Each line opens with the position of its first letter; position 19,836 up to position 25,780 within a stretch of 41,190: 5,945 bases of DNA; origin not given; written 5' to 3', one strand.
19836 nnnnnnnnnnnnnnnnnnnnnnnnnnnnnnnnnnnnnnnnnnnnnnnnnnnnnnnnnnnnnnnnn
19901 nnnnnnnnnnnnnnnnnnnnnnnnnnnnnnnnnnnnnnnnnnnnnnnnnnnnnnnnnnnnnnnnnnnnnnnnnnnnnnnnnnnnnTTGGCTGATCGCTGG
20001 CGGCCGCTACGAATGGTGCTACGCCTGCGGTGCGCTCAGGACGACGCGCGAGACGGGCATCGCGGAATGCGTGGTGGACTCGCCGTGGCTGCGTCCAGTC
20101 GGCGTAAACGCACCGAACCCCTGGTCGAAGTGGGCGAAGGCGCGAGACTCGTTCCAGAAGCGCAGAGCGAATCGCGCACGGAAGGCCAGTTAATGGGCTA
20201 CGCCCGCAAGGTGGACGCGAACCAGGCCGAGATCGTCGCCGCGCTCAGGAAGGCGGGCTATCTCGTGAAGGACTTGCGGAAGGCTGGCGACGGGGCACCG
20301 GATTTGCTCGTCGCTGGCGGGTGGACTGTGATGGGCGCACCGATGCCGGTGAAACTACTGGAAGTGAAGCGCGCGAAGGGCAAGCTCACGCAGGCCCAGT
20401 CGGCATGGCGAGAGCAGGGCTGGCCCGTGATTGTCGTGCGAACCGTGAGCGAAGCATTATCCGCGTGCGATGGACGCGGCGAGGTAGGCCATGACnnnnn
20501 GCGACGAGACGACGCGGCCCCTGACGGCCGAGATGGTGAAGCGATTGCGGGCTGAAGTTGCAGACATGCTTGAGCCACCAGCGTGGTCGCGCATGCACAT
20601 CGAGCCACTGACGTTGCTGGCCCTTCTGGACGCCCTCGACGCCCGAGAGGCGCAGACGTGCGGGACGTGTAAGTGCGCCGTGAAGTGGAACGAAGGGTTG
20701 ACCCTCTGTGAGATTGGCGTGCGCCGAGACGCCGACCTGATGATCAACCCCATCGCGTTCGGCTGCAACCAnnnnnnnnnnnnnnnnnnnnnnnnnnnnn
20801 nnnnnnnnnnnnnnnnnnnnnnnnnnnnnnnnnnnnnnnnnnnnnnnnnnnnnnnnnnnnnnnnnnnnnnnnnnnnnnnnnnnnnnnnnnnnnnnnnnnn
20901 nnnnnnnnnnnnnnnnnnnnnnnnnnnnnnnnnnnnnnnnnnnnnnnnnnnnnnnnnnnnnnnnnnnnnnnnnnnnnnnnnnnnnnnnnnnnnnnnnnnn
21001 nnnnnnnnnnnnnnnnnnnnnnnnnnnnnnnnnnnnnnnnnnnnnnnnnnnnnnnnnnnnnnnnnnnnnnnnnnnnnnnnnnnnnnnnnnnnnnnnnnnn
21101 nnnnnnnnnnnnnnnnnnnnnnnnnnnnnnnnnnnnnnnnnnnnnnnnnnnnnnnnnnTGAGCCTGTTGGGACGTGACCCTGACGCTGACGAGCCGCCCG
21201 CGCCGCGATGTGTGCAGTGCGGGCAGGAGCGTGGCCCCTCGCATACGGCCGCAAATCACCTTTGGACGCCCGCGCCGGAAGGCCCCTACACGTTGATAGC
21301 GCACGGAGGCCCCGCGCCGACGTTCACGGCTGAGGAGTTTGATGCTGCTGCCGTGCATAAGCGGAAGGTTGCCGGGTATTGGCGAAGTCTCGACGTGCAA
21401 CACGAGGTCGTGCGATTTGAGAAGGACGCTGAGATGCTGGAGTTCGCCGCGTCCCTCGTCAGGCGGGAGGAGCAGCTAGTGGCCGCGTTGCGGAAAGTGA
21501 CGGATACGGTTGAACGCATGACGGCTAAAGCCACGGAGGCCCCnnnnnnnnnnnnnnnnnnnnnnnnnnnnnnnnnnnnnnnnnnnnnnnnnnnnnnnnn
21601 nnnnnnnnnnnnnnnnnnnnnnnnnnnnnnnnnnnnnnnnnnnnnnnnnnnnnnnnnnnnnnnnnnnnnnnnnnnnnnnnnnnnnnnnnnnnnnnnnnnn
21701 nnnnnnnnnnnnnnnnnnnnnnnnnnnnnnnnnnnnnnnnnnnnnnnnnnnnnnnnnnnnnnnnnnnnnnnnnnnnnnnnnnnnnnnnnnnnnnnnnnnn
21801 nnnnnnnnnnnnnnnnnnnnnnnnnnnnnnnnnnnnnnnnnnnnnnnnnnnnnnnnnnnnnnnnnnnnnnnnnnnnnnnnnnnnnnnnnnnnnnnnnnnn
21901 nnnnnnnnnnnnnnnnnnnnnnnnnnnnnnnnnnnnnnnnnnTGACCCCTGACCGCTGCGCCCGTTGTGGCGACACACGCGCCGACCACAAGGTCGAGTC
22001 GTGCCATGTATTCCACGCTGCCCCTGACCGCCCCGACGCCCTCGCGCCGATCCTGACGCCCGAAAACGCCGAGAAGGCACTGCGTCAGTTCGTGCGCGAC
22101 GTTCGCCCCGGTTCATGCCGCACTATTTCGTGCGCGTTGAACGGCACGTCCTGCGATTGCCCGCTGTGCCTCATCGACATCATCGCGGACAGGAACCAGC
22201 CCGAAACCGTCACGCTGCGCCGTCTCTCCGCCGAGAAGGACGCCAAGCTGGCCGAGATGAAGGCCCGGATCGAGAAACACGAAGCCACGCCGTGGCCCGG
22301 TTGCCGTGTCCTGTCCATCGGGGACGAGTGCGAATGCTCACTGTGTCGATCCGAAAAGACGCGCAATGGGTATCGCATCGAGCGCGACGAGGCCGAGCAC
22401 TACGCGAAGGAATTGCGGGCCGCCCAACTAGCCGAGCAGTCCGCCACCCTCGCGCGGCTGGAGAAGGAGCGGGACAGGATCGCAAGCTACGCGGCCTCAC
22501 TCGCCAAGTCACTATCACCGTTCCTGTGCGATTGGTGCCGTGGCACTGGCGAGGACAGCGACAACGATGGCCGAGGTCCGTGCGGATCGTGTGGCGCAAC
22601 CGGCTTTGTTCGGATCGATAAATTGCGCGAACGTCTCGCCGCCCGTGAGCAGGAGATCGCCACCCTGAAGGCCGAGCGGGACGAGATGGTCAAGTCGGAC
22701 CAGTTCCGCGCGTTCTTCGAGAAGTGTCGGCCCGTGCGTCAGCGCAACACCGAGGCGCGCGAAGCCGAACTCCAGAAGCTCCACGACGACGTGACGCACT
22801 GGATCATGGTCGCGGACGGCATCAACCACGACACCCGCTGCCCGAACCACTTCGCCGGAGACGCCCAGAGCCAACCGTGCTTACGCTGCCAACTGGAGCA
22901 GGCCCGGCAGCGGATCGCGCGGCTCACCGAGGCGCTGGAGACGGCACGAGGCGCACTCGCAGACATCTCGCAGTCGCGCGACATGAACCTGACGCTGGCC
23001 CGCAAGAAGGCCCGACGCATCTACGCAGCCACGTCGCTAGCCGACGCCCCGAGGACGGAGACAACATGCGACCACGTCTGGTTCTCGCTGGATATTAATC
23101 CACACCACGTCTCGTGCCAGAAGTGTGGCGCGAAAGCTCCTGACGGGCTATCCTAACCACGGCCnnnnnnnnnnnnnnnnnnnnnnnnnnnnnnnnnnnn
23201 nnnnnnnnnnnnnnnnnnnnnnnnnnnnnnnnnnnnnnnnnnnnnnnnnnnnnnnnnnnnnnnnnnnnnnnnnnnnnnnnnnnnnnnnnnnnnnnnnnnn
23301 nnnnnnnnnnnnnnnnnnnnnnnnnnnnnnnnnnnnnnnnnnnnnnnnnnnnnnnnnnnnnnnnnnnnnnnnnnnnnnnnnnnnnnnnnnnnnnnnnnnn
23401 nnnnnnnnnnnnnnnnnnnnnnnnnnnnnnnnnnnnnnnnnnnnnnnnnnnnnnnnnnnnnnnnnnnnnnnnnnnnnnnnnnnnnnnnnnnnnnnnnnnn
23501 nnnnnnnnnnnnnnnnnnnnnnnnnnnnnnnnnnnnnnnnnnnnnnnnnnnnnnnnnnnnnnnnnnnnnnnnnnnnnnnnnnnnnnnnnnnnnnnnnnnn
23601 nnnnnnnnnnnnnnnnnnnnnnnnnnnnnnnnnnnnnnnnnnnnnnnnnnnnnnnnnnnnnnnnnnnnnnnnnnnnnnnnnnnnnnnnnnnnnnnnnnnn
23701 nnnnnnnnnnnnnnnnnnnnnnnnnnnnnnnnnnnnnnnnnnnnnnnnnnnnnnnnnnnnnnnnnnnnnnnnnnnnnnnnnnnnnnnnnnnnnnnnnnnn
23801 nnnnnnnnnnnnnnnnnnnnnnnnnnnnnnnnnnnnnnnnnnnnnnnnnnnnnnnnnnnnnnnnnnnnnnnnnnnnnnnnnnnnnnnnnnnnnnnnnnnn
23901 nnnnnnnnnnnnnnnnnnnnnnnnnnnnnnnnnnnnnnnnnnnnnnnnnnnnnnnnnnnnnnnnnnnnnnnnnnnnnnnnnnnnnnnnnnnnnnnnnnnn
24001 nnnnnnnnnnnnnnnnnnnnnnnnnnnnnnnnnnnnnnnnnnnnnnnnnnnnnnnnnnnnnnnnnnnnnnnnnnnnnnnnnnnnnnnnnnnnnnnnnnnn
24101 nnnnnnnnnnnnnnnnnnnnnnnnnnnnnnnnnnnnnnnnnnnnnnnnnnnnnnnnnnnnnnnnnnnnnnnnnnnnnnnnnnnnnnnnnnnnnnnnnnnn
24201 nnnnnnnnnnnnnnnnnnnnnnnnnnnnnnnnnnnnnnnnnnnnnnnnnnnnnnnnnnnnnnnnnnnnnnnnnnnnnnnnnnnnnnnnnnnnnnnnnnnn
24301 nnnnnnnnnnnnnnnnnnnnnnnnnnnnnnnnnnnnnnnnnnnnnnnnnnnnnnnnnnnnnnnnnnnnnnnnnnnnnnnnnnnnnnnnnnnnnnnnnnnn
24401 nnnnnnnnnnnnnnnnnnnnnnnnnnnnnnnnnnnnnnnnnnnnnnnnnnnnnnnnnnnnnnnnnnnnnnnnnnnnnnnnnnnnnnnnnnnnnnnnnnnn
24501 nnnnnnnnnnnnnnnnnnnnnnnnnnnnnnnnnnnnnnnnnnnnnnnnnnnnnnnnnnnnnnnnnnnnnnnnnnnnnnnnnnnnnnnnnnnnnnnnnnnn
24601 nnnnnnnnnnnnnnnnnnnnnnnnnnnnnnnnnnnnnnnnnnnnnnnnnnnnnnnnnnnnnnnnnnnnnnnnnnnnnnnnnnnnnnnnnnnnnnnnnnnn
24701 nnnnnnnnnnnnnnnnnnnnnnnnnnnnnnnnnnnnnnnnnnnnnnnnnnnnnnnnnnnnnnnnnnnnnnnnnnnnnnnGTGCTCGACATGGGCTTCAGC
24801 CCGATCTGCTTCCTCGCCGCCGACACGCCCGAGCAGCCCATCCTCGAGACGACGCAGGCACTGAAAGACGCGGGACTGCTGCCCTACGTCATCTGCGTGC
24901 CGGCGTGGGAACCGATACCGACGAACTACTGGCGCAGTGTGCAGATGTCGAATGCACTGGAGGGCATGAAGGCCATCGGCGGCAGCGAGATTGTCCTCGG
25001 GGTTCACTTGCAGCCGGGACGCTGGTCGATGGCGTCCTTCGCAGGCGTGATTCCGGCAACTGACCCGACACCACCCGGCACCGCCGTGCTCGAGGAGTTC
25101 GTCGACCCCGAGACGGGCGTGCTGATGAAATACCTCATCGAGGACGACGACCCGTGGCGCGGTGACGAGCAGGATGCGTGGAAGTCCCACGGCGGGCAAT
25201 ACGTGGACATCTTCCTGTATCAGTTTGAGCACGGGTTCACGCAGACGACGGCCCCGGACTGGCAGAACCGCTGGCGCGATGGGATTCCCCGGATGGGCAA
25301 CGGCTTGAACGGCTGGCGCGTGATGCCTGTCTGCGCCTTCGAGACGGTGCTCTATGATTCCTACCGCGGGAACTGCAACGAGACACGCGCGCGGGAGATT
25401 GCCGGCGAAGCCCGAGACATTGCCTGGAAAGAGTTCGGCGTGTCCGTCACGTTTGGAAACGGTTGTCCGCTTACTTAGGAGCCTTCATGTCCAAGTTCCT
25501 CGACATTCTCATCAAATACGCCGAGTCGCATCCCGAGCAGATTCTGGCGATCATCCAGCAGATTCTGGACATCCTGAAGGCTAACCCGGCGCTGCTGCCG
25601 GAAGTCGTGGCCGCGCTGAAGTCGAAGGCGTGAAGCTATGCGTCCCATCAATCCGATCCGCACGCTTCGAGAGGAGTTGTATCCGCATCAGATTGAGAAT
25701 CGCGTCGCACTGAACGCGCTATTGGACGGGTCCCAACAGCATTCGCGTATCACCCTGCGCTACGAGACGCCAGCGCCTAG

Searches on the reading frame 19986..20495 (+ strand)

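Call 12: search_protein_families(library=phrogs, proteins=[window:19986-20495:+], max_evalue=0.001)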
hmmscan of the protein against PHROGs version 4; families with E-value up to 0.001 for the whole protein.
window:19986-20495:+ (170 aa): 3 families
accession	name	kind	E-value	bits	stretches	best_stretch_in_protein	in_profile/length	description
phrog_5702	-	DNA, RNA and nucleotide metabolism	1.8e-05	25.7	0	123-160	21-62/70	Holliday junction resolvase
phrog_824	-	unknown function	6.8e-05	23.9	0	103-160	113-170/265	-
phrog_93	-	DNA, RNA and nucleotide metabolism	0.00035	20.3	1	60-160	352-437/613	endonuclease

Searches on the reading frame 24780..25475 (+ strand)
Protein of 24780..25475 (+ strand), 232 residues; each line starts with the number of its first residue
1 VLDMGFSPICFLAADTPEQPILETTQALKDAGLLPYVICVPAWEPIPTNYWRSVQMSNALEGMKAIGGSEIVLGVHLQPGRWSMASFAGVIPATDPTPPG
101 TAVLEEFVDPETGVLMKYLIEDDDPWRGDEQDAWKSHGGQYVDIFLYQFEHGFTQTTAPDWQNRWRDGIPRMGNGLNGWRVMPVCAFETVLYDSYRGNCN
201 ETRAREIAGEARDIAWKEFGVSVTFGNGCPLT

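Call 5: search_protein_families(library=pfam, proteins=[window:24780-25475:+], max_evalue=0.1)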
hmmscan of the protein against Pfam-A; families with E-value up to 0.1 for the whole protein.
window:24780-25475:+ (232 aa): 0 families

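Call 6: search_protein_families(library=phrogs, proteins=[window:24780-25475:+], max_evalue=0.1)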
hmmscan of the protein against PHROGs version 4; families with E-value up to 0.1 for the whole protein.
window:24780-25475:+ (232 aa): 0 families

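Call 27: search_dna_similar(query=window:24780-25475:+, collection=phages, mode=protein, max_evalue=0.01, max_rows=20)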
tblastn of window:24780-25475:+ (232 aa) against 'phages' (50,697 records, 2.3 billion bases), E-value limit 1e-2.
No match.

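Call 41: search_protein_families(library=ncbifam, proteins=[window:24780-25475:+], max_evalue=0.01)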
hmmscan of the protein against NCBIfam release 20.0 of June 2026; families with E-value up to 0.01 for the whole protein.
window:24780-25475:+ (232 aa): 0 families

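Call 55: search_protein_representatives(protein=window:24789-25475:+)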
Query: 229 residues. Proteins with E-value up to 0.001 (for the whole library): 98; up to 1e-10: 64; up to 1e-30: 4. The best 98 are listed.
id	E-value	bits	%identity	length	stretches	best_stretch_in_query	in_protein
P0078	4.1e-160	546.8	100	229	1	1-229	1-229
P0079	4.1e-90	317.5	66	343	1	2-227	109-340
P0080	1.1e-38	149.1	41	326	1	2-228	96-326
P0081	1.2e-34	135.8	47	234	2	117-228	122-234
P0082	3.1e-28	114.8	44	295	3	154-227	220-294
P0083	3.6e-28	114.6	43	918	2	117-227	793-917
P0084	1.5e-27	112.6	49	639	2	117-227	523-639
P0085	6.7e-27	110.4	46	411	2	117-227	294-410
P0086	7.2e-27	110.3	42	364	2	118-227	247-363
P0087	1.2e-26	109.6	42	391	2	117-228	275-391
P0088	2.0e-26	108.9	41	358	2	117-227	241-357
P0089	1.5e-25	106.0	46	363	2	117-228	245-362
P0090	2.4e-25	105.3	44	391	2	117-228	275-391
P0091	1.3e-24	102.9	44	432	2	117-228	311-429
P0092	1.7e-24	102.6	42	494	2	117-227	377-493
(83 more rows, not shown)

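Call 57: search_protein_families(library=pfam, alignment_id=A2, max_evalue=0.001)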
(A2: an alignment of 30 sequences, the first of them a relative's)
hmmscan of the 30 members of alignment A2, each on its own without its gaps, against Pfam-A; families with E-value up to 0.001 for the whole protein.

A. member 1, P0078 (229 aa): 0 families

B. families by the number of members that match (of 30 scanned): 4 families
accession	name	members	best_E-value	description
PF08308.17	PEGA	1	7.2e-08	PEGA domain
PF13620.12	CarboxypepD_reg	1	1.6e-07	Carboxypeptidase regulatory-like domain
PF25490.1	DUF7910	1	7.6e-06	Domain of unknown function (DUF7910)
PF13715.12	CarbopepD_reg_2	1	0.00075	CarboxypepD_reg-like domain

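Call 59: search_solved_structures(query=A2, max_evalue=1)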
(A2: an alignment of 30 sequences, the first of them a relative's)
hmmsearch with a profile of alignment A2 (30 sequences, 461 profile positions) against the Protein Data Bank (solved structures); distinct sequences matched with E-value up to 1: 0.

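Call 68: predict_structure(alignment_id=A2)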
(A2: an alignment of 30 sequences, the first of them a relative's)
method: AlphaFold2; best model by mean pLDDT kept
length: 229 residues; sequences in the alignment: 30
mean_pLDDT: 91.8   pTM: 0.88
mean pLDDT of the five models: 91.8, 91.5, 91.1, 91.0, 91.0
residues with pLDDT >= 90: 173; 70-90: 44; 50-70: 8; < 50: 4
segments of 3 or more residues with pLDDT < 50: 152-154
pLDDT, mean of each block of 10 residues (from residue 1): 83 83 98 96 82 97 98 94 96 98 98 98 97 98 89 67 96 97 87 84 92 97 82
secondary structure, 60 per line:
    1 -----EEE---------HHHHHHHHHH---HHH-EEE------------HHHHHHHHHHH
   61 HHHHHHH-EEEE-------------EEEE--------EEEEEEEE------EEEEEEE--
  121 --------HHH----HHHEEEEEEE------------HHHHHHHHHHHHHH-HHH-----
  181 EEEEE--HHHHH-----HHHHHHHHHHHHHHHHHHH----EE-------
elements in order: E6-8 H18-27 E35-37 H50-67 E69-72 E86-89 E98-105 E112-118 E139-145 H158-171 E181-185 H188-192 H198-216

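Call 70: fold_search(model_id=the predicted structure, library=pdb)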
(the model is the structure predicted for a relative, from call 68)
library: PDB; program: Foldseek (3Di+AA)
matches with E <= 10: 1541; with E <= 0.001: 0
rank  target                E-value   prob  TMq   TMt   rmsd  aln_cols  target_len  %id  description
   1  2r8w_B                4.1e-02  0.91  0.42  0.34   5.4       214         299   11  The crystal structure of dihydrodipicolinate synthase (Atu0899) from Agrobacterium tumefaciens str. C58 (released 2007-09-25)
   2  9nz6_E                5.6e-02  0.77  0.41  0.34   6.3       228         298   12  Oxidoreductase isolated from Xanthomonas citri pv. citri A306 (released 2025-04-09)
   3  8k2j                  5.6e-02  0.44  0.26  0.14   8.3       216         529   10  Crystal structure of Group 3 Oligosaccharide/Monosaccharide-releasing beta-N-acetylgalactosaminidase NgaDssm, apo form (released 2024-04-24)
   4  2r8w_A                8.9e-02  0.80  0.41  0.34   5.8       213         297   11  The crystal structure of dihydrodipicolinate synthase (Atu0899) from Agrobacterium tumefaciens str. C58 (released 2007-09-25)
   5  3cpr_A                9.4e-02  0.87  0.47  0.37   5.2       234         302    9  The crystal structure of Corynebacterium glutamicum dihydrodipicolinate synthase to 2.2 A resolution (released 2008-11-18)
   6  6rab_A                1.1e-01  0.38  0.38  0.30  10.0       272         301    8  Ruminococcus gnavus sialic acid aldolase Wild Type (released 2019-09-25)
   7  1xky_A                1.1e-01  0.82  0.39  0.32   5.1       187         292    7  Crystal Structure of Dihydrodipicolinate Synthase DapA-2 (BA3935) from Bacillus Anthracis at 1.94A Resolution. (released 2005-10-04)
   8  3di0_A                1.1e-01  0.75  0.37  0.31   5.3       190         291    6  Crystal Structure of Dihydrodipicolinate synthase from Staphylococcus aureus (released 2008-08-12)
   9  6rd1_A                2.0e-01  0.33  0.40  0.32   9.3       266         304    9  Ruminococcus gnavus sialic acid aldolase catalytic lysine mutant in complex with sialic acid (released 2019-09-25)
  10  3noe_A                2.5e-01  0.41  0.45  0.37   9.1       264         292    9  Crystal Structure of Dihydrodipicolinate synthase from Pseudomonas aeruginosa (released 2010-07-28)
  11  8u90                  2.5e-01  0.25  0.39  0.32   9.7       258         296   10  Crystal structure of N-acetylneuraminate lyase (NanA) from Klebsiella aerogenes (Apo, hexagonal form) (released 2023-09-27)
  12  1f73_A                2.6e-01  0.35  0.41  0.34   9.9       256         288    7  CRYSTAL STRUCTURE ANALYSIS OF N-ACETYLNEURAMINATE LYASE FROM HAEMOPHILUS INFLUENZAE: CRYSTAL FORM III IN COMPLEX WITH  (released 2000-11-22)
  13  8u8w                  2.6e-01  0.25  0.39  0.32   9.7       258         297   10  Crystal structure of N-acetylneuraminate lyase (NanA) from Klebsiella aerogenes (pyruvate and halides bound) (released 2023-09-27)
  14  3di0_B                2.8e-01  0.51  0.37  0.31   5.4       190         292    5  Crystal Structure of Dihydrodipicolinate synthase from Staphylococcus aureus (released 2008-08-12)
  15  2wnn_A                3.0e-01  0.44  0.41  0.33   5.9       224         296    9  Structure of wild type E. coli N-acetylneuraminic acid lyase in complex with pyruvate in space group P21 (released 2010-08-25)
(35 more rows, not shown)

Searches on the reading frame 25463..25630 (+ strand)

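Call 5: search_protein_families(library=pfam, proteins=[window:25463-25630:+], max_evalue=0.1)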
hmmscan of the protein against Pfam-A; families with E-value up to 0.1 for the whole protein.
window:25463-25630:+ (56 aa): 7 families
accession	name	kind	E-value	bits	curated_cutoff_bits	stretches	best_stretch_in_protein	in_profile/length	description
PF09030.15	Creb_binding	-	0.012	16.6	26.6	1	32-45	80-93/110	Creb binding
PF22927.2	INT1_R3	-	0.013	15.6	27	1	4-42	117-155/160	Integrator complex subunit 1, R3 domain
PF09280.16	XPC-binding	-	0.014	15.5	26.4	1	31-52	10-31/57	XPC-binding domain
PF18312.6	ScsC_N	-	0.017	15.3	25.8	1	36-55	11-30/34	Copper resistance protein ScsC N-terminal domain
PF02671.26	PAH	-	0.037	14.2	21.3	1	11-45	5-38/45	Paired amphipathic helix repeat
PF11935.14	SYMPK_PTA1_N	-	0.089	12.8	25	1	11-54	109-156/229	Symplekin/PTA1 N-terminal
PF20994.3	CENPU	-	0.091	12.8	27.8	1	16-55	62-101/200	CENPU protein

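Call 6: search_protein_families(library=phrogs, proteins=[window:25463-25630:+], max_evalue=0.1)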
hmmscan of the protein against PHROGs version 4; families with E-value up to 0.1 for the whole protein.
window:25463-25630:+ (56 aa): 0 families
